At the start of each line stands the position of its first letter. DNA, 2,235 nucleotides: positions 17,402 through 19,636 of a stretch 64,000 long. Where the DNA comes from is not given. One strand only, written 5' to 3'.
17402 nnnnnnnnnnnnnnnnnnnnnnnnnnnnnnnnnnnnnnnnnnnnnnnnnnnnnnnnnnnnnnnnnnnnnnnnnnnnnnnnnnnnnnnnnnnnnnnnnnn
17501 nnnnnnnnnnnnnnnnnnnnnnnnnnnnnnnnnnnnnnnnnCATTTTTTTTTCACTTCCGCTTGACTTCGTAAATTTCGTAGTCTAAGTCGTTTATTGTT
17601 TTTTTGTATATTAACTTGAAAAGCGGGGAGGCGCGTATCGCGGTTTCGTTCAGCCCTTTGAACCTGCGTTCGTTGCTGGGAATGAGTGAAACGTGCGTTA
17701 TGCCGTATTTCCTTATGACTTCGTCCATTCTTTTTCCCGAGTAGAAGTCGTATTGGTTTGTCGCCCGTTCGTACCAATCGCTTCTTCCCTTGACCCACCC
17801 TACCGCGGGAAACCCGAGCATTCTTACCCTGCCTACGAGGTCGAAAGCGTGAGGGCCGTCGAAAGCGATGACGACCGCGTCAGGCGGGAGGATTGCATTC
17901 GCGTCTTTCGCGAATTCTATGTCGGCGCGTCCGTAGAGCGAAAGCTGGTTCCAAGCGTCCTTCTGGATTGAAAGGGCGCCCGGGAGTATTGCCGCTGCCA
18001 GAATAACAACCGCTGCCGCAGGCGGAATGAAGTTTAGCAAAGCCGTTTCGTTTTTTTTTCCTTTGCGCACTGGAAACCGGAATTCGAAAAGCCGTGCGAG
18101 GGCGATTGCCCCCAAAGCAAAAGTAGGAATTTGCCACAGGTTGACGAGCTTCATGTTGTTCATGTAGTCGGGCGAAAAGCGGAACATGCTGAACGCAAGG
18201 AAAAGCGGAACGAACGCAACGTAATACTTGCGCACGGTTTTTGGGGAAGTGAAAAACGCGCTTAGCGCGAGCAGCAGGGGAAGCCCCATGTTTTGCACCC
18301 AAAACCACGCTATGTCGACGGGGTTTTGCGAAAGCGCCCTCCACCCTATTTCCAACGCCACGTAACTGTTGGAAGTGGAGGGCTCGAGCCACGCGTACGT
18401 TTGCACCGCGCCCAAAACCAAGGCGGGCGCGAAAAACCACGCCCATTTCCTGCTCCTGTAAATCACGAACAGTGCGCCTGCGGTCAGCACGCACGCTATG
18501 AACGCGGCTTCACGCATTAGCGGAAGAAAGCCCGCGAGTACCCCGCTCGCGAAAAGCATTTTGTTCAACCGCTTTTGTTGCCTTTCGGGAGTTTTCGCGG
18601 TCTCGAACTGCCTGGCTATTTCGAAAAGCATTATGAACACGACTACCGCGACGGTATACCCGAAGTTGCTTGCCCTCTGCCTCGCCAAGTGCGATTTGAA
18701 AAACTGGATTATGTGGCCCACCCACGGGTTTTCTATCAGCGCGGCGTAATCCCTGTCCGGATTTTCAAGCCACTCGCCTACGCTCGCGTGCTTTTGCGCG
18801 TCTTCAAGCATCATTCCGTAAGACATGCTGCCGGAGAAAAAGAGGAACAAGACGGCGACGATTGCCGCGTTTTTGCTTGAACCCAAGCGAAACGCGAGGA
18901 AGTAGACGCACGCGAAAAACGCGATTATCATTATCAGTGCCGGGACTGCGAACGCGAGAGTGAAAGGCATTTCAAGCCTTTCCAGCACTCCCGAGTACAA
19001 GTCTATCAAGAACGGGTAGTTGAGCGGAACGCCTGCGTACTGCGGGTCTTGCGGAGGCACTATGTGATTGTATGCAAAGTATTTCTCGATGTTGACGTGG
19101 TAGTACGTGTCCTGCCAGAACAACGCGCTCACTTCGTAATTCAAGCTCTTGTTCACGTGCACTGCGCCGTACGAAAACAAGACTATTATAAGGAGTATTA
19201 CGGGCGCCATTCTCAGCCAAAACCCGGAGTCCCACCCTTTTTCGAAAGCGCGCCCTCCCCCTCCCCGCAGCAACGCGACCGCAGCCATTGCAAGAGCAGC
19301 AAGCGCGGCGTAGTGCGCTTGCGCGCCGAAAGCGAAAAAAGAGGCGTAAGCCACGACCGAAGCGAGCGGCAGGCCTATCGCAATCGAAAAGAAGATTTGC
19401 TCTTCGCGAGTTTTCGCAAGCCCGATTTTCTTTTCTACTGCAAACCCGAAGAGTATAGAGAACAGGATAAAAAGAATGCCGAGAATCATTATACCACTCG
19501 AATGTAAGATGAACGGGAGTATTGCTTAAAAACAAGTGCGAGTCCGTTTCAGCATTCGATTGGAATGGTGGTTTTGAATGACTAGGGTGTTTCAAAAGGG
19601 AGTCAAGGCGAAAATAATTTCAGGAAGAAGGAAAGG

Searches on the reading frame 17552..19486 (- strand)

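Call 10: search_protein_families(library=pfam, proteins=[window:17552-19486:-], max_evalue=0.1)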
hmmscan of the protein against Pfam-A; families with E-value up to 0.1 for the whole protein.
window:17552-19486:- (644 aa): 1 family
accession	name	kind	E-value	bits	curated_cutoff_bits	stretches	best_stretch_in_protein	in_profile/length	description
PF11833.13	CPP1-like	-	0.0022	18.1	28.4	1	180-221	116-157/196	Protein CHAPERONE-LIKE PROTEIN OF POR1-like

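Call 69: search_protein_families(library=ncbifam, proteins=[window:17552-19486:-], max_evalue=0.01)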
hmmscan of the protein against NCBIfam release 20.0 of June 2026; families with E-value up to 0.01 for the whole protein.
window:17552-19486:- (644 aa): 0 families
